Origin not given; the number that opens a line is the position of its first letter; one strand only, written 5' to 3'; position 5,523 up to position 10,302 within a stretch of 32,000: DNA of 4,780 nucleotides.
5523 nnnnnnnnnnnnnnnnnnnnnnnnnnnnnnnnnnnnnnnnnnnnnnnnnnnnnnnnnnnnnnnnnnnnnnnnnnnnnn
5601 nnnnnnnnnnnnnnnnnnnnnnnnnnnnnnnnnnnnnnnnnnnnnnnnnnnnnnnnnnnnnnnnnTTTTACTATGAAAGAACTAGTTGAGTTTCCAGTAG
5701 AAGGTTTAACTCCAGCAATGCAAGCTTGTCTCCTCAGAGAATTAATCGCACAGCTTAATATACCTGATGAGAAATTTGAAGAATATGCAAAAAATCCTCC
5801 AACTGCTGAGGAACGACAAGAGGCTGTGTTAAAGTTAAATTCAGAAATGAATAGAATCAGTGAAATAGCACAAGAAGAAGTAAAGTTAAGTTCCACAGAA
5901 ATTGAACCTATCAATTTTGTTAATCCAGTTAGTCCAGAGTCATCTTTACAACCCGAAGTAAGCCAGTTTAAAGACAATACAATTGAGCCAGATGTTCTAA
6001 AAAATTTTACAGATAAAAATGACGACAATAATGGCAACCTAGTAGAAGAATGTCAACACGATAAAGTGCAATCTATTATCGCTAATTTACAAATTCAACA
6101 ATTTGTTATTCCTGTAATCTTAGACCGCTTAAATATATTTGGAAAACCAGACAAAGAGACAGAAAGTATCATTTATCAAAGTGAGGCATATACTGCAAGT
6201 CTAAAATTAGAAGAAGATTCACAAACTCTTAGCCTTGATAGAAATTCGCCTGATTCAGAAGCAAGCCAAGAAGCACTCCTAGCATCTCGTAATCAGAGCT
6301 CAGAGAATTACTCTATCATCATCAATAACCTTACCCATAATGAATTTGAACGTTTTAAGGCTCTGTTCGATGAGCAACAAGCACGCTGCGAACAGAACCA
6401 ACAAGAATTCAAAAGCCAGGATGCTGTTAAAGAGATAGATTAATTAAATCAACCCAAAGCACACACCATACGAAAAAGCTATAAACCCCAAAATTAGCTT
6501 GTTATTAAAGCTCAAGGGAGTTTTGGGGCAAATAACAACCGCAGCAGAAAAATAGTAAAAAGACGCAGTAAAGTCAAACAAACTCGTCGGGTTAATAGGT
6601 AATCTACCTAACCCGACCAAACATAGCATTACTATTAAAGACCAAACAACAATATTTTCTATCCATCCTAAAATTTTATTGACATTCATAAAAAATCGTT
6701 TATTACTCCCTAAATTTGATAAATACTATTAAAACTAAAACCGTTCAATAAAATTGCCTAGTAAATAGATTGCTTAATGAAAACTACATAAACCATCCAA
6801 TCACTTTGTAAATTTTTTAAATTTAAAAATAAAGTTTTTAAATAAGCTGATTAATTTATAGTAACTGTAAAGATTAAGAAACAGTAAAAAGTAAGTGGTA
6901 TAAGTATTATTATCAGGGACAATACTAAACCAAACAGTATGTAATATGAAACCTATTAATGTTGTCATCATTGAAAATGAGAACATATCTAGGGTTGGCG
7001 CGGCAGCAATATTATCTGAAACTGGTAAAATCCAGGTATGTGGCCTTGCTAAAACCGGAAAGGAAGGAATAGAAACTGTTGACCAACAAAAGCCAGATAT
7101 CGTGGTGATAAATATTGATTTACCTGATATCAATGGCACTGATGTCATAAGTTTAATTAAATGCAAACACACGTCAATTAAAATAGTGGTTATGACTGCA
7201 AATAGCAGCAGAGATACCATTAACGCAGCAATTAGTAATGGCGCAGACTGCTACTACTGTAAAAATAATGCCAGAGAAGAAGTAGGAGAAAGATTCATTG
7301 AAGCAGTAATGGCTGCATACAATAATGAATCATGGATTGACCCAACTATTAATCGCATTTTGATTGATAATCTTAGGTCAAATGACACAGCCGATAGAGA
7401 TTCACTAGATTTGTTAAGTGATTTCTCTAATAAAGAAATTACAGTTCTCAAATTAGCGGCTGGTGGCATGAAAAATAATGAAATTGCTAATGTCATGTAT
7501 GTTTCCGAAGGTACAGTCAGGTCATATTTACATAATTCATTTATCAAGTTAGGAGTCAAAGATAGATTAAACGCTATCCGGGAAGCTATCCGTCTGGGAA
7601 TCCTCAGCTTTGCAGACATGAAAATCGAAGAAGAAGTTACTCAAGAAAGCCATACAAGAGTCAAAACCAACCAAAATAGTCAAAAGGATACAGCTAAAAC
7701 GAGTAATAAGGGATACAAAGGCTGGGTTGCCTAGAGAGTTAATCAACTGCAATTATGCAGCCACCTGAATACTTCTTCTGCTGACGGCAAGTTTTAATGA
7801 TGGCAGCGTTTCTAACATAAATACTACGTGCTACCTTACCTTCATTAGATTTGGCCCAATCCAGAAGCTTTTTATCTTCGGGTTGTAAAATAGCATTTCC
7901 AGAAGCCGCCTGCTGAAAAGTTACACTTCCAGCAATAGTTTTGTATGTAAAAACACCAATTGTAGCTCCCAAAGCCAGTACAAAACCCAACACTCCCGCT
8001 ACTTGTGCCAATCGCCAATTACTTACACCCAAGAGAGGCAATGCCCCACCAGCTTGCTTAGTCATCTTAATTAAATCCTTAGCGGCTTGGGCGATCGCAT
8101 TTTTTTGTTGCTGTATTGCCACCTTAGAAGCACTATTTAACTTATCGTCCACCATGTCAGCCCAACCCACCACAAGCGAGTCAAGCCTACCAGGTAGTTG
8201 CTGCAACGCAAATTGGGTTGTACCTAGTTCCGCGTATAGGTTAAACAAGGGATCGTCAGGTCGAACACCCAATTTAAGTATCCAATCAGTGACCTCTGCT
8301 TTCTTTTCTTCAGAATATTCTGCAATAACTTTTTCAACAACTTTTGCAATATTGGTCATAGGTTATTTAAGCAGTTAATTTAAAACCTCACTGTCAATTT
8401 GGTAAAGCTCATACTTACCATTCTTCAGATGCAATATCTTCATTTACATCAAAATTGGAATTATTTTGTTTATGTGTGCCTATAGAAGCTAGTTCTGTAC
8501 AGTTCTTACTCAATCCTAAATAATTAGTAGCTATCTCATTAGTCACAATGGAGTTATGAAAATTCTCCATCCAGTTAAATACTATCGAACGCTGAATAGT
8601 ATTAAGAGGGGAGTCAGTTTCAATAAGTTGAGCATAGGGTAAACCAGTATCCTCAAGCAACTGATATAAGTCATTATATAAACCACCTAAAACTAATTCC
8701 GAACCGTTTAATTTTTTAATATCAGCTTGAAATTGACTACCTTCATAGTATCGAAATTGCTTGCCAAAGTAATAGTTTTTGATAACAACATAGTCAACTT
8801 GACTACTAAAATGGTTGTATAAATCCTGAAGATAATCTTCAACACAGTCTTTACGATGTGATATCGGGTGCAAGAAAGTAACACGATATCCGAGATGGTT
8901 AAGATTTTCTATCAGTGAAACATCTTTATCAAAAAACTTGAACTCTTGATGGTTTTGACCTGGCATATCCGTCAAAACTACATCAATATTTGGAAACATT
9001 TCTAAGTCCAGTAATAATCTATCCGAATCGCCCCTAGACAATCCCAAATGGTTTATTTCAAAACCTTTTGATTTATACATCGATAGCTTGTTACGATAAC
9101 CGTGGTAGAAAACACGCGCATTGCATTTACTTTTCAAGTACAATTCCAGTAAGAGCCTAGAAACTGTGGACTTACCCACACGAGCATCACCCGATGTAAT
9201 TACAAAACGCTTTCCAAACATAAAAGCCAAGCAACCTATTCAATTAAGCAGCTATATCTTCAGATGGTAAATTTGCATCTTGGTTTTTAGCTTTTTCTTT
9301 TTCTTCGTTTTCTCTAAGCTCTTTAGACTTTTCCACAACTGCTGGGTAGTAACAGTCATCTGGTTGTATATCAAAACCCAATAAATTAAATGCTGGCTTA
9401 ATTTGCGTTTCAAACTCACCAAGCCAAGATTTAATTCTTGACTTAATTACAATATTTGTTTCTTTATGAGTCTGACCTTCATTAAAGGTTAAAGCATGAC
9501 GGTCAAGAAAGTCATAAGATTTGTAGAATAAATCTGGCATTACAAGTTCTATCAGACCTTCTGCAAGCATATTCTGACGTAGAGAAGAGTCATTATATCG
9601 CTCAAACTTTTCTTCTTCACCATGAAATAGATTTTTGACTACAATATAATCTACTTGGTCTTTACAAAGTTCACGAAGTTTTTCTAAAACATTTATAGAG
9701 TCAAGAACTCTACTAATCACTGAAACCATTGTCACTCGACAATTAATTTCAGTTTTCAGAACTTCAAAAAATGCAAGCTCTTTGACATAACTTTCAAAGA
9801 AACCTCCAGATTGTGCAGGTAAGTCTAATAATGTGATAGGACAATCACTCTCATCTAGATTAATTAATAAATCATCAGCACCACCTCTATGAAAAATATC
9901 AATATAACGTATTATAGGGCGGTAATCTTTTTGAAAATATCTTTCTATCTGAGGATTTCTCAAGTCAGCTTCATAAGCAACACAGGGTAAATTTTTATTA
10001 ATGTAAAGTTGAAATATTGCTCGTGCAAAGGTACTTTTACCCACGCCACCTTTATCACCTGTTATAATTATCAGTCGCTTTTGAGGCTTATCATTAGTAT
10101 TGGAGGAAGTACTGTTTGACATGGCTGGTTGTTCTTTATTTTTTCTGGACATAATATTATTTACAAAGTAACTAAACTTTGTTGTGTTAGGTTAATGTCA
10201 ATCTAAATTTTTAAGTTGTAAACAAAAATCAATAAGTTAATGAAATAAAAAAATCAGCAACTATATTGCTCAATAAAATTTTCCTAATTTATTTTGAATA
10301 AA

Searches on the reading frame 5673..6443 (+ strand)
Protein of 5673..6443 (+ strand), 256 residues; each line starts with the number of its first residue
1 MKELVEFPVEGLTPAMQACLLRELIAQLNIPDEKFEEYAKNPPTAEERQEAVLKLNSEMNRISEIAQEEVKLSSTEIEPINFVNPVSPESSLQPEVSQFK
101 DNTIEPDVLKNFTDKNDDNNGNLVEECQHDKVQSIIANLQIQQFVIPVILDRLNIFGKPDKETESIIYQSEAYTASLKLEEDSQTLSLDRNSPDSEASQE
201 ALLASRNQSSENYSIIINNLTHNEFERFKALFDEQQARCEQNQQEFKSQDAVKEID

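Call 6: search_protein_families(library=pfam, proteins=[window:5673-6443:+], max_evalue=0.01)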
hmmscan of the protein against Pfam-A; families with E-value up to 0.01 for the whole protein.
window:5673-6443:+ (256 aa): 1 family
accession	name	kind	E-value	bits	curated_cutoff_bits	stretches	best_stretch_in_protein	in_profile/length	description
PF18476.7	PIN_8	-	0.0052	17.2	26.1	1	20-140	26-150/227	PIN like domain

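Call 68: search_protein_families(library=padloc, proteins=[window:5673-6443:+], max_evalue=0.001)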
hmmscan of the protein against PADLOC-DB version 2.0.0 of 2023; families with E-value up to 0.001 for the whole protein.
window:5673-6443:+ (256 aa): 0 families

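Call 81: search_protein_families(library=ncbifam, proteins=[window:5673-6443:+], max_evalue=0.01)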
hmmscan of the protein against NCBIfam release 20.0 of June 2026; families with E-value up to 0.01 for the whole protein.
window:5673-6443:+ (256 aa): 0 families

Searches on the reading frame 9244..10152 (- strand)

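Call 6: search_protein_families(library=pfam, proteins=[window:9244-10152:-], max_evalue=0.01)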
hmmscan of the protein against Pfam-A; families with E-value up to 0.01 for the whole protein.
window:9244-10152:- (302 aa): 3 families
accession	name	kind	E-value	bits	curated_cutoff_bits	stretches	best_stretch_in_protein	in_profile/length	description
PF01656.29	CbiA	-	0.00015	22.2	25.4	1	28-145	1-54/125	CobQ/CobB/MinD/ParA nucleotide binding domain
PF20720.3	nSTAND3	-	0.00053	20.2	27.2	1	24-88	16-76/155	Novel STAND NTPase 3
PF09140.17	MipZ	-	0.007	16.1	20.7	0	27-75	2-50/262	ATPase MipZ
